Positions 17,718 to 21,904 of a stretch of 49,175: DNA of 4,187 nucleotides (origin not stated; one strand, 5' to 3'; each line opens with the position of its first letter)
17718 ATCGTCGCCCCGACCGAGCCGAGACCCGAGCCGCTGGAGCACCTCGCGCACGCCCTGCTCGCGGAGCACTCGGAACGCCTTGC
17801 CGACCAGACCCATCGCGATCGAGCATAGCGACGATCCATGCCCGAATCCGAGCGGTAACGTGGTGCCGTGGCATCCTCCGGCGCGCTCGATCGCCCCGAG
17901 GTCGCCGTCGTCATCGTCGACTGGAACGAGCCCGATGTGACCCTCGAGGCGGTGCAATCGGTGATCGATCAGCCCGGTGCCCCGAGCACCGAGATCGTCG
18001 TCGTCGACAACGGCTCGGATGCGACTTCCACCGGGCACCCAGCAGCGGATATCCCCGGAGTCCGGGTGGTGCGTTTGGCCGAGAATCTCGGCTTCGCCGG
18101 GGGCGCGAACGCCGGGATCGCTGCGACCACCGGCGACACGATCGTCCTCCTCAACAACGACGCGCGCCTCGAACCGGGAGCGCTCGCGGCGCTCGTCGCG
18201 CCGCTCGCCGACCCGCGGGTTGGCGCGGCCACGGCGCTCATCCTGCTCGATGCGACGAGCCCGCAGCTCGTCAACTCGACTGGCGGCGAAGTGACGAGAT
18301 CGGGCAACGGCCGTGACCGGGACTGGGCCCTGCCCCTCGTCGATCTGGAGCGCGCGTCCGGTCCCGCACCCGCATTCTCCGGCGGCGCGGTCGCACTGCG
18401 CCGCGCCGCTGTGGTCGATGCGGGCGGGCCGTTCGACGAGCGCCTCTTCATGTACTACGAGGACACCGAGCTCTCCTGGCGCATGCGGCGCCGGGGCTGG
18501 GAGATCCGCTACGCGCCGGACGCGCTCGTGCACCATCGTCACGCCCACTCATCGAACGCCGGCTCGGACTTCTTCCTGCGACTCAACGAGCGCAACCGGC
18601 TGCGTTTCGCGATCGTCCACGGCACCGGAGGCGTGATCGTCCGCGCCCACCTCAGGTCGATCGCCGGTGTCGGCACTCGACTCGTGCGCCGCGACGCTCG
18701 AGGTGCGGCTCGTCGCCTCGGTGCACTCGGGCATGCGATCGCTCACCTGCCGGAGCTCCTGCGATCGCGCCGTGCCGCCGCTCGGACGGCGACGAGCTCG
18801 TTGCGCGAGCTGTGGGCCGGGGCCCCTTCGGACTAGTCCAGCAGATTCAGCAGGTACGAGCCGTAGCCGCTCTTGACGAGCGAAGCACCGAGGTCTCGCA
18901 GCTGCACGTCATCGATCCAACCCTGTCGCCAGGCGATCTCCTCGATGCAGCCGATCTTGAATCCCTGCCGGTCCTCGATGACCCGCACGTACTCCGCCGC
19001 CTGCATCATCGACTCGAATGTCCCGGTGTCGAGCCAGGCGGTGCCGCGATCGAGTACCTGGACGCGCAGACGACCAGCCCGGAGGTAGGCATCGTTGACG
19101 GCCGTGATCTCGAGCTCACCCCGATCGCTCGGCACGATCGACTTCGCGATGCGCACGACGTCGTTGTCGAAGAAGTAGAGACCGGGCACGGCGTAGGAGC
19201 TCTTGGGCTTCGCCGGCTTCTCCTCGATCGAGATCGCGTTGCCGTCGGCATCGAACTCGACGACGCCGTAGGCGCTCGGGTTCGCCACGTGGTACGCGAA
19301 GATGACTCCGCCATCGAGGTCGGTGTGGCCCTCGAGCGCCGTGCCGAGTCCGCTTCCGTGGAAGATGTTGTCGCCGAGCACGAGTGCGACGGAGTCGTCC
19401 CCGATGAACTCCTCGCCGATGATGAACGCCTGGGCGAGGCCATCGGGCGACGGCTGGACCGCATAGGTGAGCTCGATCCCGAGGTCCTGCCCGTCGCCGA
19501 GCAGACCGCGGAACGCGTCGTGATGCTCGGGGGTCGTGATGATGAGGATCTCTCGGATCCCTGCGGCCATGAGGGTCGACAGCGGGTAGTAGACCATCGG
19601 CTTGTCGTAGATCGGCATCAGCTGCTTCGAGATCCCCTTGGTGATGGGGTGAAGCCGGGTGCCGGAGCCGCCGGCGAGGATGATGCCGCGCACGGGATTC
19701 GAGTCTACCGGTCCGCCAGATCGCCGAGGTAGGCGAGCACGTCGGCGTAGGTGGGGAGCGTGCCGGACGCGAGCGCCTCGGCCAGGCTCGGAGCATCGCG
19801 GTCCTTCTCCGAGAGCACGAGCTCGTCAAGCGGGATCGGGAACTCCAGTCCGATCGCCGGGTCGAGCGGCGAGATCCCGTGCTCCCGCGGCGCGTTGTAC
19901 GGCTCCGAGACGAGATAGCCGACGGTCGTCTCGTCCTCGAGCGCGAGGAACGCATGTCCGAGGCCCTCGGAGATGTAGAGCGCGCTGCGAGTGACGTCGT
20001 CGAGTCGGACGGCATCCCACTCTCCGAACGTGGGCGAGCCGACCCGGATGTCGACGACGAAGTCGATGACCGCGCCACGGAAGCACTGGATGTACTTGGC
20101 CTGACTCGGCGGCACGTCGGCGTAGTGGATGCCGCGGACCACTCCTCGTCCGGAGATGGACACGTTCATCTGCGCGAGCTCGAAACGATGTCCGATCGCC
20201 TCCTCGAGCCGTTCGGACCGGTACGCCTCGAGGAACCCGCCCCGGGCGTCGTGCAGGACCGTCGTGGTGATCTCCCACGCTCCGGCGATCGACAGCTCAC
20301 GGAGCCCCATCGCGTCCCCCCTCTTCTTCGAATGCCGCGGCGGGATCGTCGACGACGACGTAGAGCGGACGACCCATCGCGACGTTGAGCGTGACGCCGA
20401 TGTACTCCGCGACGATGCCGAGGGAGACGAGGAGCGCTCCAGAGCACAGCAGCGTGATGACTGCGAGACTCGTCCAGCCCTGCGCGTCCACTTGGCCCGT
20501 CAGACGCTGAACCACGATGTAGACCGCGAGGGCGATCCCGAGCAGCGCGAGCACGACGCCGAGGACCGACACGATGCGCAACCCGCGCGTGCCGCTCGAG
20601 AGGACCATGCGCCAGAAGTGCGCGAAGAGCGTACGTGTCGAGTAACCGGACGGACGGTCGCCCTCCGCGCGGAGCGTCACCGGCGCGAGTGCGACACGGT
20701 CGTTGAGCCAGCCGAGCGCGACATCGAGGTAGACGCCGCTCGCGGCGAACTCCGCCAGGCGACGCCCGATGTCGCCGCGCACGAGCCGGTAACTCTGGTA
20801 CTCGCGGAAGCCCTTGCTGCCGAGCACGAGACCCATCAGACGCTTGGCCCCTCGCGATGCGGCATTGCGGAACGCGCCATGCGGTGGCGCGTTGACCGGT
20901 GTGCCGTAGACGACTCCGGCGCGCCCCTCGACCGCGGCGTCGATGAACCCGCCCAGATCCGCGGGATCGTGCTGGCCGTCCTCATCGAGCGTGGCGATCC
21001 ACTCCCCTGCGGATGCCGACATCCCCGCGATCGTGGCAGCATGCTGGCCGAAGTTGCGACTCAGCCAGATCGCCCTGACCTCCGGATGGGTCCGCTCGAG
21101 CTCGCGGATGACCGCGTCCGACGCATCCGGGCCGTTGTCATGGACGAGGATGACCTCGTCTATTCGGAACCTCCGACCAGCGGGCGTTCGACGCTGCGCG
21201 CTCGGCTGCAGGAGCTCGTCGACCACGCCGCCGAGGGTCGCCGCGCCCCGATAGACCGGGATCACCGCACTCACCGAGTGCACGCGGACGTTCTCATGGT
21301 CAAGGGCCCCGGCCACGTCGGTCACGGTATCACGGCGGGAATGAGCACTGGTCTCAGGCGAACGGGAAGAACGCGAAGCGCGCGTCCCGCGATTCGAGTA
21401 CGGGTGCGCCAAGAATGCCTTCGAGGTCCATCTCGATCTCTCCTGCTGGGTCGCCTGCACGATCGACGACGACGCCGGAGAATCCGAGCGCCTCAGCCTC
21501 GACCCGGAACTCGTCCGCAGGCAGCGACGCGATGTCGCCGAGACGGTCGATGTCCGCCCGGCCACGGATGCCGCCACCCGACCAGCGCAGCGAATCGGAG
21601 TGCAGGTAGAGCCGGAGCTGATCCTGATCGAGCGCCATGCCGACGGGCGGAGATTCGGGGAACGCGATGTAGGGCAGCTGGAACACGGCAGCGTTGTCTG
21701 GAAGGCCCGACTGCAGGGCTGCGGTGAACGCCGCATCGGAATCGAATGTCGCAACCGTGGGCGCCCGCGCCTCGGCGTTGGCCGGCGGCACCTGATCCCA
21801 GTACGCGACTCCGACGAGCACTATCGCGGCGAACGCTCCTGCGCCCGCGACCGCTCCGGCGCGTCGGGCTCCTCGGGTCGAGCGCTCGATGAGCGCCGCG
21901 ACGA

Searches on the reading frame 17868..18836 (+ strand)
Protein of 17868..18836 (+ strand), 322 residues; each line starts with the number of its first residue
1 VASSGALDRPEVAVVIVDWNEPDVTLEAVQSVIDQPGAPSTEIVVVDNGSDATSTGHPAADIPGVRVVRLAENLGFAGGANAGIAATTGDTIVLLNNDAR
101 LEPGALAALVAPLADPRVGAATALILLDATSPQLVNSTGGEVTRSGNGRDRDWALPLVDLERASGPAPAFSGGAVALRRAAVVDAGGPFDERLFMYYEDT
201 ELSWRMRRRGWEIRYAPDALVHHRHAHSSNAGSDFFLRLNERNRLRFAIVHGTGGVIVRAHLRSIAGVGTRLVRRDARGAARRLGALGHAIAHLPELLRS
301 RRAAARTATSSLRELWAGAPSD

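Call 38: search_protein_families(library=pfam, proteins=[window:17868-18836:+], max_evalue=0.0001)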
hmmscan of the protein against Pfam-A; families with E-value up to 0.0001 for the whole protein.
window:17868-18836:+ (322 aa): 4 families
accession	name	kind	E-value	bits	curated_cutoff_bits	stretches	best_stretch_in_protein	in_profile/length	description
PF13641.12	Glyco_tranf_2_3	-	3.3e-24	86.6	27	1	10-242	1-224/230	Glycosyltransferase like family 2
PF00535.33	Glycos_transf_2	-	1.9e-21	77.2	23.3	1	14-122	2-112/168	Glycosyl transferase family 2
PF13632.12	Glyco_trans_2_3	-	3.5e-09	37.2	27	1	92-225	2-125/198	Glycosyl transferase family group 2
PF13506.12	Glyco_transf_21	-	3.2e-05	23.9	21.7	0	83-225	25-156/174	Glycosyl transferase family 21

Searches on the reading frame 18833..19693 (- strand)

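Call 38: search_protein_families(library=pfam, proteins=[window:18833-19693:-], max_evalue=0.0001)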
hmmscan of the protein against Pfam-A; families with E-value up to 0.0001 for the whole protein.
window:18833-19693:- (286 aa): 2 families
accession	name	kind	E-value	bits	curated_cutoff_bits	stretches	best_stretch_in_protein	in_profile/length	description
PF00483.29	NTP_transferase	-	6e-72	242.6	21.2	1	3-235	2-241/245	Nucleotidyl transferase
PF12804.13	NTP_transf_3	-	4.5e-09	37.1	27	1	3-116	1-103/160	MobA-like NTP transferase domain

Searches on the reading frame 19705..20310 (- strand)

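Call 38: search_protein_families(library=pfam, proteins=[window:19705-20310:-], max_evalue=0.0001)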
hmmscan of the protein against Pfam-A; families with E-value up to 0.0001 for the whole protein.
window:19705-20310:- (201 aa): 1 family
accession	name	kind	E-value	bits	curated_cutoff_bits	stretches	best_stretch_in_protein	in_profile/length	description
PF00908.23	dTDP_sugar_isom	-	1.7e-55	187.7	27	1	6-178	2-168/168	dTDP-4-dehydrorhamnose 3,5-epimerase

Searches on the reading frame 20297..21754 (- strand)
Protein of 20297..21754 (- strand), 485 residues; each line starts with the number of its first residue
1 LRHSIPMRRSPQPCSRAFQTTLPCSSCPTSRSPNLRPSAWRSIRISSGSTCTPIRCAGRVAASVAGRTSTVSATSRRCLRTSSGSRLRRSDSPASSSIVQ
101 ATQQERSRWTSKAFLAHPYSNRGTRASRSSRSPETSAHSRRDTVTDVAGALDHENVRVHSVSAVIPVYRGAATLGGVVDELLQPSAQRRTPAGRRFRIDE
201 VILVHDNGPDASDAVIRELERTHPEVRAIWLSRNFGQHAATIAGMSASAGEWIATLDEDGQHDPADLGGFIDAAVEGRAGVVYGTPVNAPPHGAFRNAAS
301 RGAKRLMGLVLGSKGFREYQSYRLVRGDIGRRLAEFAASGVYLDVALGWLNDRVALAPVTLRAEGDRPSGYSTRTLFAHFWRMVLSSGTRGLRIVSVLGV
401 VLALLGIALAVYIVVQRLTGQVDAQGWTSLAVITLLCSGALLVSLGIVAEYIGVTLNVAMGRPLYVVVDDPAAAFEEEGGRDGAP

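Call 38: search_protein_families(library=pfam, proteins=[window:20297-21754:-], max_evalue=0.0001)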
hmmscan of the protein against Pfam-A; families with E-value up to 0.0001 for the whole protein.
window:20297-21754:- (485 aa): 1 family
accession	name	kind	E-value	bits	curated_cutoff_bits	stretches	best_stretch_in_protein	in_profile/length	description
PF00535.33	Glycos_transf_2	-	6e-20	72.3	23.3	1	162-308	1-142/168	Glycosyl transferase family 2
